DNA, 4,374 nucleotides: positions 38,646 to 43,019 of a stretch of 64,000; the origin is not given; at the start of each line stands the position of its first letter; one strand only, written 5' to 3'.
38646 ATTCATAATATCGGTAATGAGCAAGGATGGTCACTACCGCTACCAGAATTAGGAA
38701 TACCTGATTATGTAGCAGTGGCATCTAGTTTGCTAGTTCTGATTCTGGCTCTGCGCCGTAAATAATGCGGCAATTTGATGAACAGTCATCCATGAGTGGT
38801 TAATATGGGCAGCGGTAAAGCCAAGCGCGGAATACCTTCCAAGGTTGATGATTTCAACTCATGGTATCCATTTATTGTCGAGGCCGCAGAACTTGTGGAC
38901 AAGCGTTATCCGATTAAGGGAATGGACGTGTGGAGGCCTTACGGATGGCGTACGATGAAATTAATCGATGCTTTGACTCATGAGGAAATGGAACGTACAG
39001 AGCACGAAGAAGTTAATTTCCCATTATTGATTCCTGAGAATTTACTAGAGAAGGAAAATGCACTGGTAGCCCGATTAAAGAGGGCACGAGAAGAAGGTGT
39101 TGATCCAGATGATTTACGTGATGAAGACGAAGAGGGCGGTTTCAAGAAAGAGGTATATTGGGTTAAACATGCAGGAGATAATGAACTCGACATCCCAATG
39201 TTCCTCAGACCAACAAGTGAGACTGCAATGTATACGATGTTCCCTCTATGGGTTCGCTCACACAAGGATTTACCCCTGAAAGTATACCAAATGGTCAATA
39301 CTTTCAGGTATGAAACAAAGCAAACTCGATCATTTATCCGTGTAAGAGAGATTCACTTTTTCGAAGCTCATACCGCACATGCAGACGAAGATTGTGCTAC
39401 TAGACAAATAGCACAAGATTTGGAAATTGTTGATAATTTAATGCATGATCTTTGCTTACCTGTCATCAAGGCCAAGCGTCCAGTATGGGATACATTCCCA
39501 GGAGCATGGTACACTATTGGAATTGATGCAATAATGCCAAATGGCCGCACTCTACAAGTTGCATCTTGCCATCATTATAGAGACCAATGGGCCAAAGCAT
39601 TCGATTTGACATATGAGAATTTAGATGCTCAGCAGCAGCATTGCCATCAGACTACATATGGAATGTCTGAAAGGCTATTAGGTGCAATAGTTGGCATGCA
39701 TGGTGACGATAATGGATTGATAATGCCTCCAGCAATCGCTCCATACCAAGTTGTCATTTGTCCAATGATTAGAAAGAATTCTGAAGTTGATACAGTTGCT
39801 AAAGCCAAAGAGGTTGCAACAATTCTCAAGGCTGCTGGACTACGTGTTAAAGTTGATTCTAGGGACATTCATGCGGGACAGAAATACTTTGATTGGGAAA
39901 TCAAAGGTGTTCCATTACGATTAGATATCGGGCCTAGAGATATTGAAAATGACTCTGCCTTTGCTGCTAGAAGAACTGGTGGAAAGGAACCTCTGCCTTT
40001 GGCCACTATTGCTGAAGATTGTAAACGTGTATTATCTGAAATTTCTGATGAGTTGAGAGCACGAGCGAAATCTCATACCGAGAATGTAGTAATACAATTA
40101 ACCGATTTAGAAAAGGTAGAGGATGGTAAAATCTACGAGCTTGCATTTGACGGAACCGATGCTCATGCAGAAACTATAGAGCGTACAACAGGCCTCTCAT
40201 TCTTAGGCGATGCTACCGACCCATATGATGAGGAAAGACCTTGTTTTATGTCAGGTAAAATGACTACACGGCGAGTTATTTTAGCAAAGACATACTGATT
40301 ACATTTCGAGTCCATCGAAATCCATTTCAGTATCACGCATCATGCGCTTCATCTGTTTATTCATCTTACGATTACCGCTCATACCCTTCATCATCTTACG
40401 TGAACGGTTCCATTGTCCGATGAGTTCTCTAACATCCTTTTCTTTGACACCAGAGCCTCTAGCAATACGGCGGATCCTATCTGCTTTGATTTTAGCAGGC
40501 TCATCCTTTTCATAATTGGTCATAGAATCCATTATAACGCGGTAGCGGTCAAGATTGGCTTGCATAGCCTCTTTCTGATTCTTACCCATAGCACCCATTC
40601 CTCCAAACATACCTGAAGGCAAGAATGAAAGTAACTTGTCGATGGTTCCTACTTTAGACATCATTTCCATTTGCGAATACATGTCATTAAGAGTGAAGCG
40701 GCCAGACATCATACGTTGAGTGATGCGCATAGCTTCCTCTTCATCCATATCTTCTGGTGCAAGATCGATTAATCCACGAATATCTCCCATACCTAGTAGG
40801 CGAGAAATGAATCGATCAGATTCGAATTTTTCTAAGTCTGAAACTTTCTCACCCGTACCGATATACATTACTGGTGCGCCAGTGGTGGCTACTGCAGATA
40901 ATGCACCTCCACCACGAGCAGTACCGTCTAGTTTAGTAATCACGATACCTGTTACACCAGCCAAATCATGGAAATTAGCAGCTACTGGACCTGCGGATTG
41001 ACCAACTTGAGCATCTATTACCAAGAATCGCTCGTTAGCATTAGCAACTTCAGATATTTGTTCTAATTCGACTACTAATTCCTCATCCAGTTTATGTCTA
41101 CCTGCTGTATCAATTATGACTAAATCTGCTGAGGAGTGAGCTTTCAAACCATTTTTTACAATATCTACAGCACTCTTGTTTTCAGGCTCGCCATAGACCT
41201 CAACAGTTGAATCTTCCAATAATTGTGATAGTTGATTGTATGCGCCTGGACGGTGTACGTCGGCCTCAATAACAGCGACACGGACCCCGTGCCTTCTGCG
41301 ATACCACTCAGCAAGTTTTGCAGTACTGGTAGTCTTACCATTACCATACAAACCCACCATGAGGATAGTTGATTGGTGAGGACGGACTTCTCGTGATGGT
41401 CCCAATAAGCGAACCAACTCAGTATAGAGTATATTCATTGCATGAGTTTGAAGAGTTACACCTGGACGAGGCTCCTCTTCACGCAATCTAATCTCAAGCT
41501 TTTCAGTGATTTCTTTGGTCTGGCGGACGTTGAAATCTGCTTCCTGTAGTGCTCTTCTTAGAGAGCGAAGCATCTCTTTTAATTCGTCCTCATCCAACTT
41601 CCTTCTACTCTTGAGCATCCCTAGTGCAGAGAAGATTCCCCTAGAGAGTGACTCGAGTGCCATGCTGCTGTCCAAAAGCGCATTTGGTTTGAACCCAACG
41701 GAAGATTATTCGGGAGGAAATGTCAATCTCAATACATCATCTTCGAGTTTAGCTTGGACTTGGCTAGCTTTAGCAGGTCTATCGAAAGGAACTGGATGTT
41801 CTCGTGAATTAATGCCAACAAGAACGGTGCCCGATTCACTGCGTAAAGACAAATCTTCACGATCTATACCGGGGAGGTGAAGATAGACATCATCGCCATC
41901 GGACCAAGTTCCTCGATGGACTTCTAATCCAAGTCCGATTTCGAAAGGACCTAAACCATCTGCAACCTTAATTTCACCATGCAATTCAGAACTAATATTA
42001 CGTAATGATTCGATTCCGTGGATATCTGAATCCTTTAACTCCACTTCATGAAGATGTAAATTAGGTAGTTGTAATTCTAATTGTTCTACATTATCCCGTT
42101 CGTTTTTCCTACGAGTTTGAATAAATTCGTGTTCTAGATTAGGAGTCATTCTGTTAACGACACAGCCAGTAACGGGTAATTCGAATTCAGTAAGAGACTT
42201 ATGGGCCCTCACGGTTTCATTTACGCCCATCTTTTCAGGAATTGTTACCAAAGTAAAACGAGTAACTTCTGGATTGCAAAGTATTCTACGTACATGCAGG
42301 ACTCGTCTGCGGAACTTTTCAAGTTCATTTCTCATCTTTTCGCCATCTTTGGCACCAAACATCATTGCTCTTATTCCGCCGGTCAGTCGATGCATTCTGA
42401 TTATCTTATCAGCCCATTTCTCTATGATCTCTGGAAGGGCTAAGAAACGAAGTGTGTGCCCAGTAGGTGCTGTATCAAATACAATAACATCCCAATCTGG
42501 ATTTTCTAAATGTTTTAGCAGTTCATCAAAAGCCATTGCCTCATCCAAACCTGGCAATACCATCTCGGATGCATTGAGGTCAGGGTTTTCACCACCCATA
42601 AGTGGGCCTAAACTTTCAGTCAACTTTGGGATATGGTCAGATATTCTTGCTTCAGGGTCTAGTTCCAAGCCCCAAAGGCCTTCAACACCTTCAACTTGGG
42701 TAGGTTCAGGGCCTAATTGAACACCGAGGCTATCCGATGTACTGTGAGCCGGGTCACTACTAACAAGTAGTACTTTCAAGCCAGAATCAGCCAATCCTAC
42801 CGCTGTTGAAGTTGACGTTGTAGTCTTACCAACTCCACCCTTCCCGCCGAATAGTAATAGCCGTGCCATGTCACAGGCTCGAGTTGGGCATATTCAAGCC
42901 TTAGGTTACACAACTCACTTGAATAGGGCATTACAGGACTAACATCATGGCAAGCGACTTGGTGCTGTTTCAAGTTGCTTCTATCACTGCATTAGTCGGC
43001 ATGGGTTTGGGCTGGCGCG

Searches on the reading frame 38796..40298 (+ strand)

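Call 88: search_protein_families(library=pfam, proteins=[window:38796-40298:+], max_evalue=0.001)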
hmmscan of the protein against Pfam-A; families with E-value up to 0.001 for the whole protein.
window:38796-40298:+ (500 aa): 3 families
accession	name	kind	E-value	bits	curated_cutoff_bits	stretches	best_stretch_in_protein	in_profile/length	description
PF00587.30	tRNA-synt_2b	-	1.1e-27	97.7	29.3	1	121-299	1-176/179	tRNA synthetase class II core domain (G, H, P, S and T)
PF03129.25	HGTP_anticodon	-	4.9e-13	49.5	21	1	318-404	1-86/94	Anticodon binding domain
PF09180.16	ProRS-C_1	-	1.2e-05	25.8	31.5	1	439-500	6-71/71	Prolyl-tRNA synthetase, C-terminal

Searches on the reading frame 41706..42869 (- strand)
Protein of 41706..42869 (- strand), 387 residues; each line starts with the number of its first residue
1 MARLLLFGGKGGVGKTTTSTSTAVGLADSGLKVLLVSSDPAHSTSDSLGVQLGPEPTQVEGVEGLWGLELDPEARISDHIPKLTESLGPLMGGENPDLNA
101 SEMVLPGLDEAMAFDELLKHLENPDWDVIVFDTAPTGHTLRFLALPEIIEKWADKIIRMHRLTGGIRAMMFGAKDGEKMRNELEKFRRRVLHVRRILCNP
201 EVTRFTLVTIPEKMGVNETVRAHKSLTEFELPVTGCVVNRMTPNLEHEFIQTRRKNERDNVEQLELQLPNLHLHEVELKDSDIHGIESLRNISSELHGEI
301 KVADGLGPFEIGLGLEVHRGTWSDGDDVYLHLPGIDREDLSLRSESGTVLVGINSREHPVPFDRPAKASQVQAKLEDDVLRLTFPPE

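Call 87: search_protein_families(library=pfam, proteins=[window:41706-42869:-], max_evalue=0.001)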
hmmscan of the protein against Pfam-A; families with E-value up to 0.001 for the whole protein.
window:41706-42869:- (387 aa): 6 families
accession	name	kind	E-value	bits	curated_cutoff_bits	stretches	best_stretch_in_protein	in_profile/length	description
PF02374.21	ArsA_ATPase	-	1.5e-76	258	24.3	1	3-296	2-303/305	Anion-transporting ATPase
PF13614.12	AAA_31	-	3.4e-13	50.3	27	1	9-143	9-135/177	AAA domain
PF01656.29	CbiA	-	7.8e-12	45.7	25.4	1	6-256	3-98/125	CobQ/CobB/MinD/ParA nucleotide binding domain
PF10609.15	ParA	-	1.2e-06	28.6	27.1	1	5-39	7-41/246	NUBPL iron-transfer P-loop NTPase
PF00142.24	Fer4_NifH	-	2.2e-06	27.8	25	1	7-45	5-43/271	4Fe-4S iron sulfur cluster binding proteins, NifH/frxC family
PF17886.7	ArsA_HSP20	-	0.0002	21.3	22.5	0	324-384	2-63/63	HSP20-like domain found in ArsA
